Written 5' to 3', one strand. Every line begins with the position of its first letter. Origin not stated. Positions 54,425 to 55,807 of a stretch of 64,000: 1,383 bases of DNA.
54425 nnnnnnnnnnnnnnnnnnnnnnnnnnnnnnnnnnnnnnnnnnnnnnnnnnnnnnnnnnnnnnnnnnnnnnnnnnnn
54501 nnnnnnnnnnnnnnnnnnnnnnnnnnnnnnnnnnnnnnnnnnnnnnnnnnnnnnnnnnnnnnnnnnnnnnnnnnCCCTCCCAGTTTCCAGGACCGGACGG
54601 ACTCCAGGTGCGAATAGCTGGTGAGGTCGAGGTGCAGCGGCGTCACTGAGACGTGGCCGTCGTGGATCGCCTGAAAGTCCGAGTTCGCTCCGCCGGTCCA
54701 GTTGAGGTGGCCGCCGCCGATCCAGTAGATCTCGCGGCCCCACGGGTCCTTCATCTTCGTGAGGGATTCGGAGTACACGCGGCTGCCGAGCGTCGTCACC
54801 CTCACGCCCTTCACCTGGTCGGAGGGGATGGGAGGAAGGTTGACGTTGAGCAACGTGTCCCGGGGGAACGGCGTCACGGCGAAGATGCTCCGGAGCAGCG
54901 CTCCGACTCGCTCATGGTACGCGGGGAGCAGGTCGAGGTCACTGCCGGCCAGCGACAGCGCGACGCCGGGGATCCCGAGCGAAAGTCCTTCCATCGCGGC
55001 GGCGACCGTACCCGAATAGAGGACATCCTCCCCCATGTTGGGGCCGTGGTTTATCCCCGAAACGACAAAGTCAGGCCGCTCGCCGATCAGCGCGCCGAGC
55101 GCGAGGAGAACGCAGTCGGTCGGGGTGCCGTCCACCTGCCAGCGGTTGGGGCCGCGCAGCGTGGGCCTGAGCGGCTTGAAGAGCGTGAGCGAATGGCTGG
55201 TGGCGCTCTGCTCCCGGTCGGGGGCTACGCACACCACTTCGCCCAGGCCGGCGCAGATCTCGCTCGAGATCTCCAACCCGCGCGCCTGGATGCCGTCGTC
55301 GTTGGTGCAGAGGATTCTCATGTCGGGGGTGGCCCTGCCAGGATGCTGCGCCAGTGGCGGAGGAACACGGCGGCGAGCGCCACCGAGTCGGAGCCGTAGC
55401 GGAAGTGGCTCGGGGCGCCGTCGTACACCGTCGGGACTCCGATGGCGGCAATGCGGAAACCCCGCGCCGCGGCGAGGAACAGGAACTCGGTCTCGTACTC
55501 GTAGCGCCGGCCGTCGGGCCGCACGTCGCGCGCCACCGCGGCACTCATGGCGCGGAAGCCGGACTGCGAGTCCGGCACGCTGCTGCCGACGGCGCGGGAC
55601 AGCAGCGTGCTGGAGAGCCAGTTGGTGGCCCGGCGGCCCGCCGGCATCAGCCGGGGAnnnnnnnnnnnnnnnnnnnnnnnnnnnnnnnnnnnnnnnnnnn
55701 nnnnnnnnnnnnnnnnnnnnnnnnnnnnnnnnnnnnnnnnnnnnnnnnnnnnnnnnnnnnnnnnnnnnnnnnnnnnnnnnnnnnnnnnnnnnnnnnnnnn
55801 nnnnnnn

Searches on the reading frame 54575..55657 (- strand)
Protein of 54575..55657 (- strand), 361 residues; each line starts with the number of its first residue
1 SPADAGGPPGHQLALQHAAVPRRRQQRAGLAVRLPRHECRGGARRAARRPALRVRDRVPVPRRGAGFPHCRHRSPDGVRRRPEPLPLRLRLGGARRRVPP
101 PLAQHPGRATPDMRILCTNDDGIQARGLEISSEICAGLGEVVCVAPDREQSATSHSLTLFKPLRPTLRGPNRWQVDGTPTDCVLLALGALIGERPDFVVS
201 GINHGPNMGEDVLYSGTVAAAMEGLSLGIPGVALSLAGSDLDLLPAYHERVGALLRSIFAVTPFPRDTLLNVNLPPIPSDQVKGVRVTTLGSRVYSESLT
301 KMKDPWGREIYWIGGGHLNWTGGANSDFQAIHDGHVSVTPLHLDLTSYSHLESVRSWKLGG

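Call 61: search_protein_families(library=pfam, proteins=[window:54575-55657:-], max_evalue=0.0001)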
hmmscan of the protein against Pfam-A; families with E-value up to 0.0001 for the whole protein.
window:54575-55657:- (361 aa): 1 family
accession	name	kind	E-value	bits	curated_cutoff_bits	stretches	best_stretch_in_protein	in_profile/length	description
PF01975.23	SurE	-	6.8e-56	189.5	22.1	1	115-296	1-188/189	Survival protein SurE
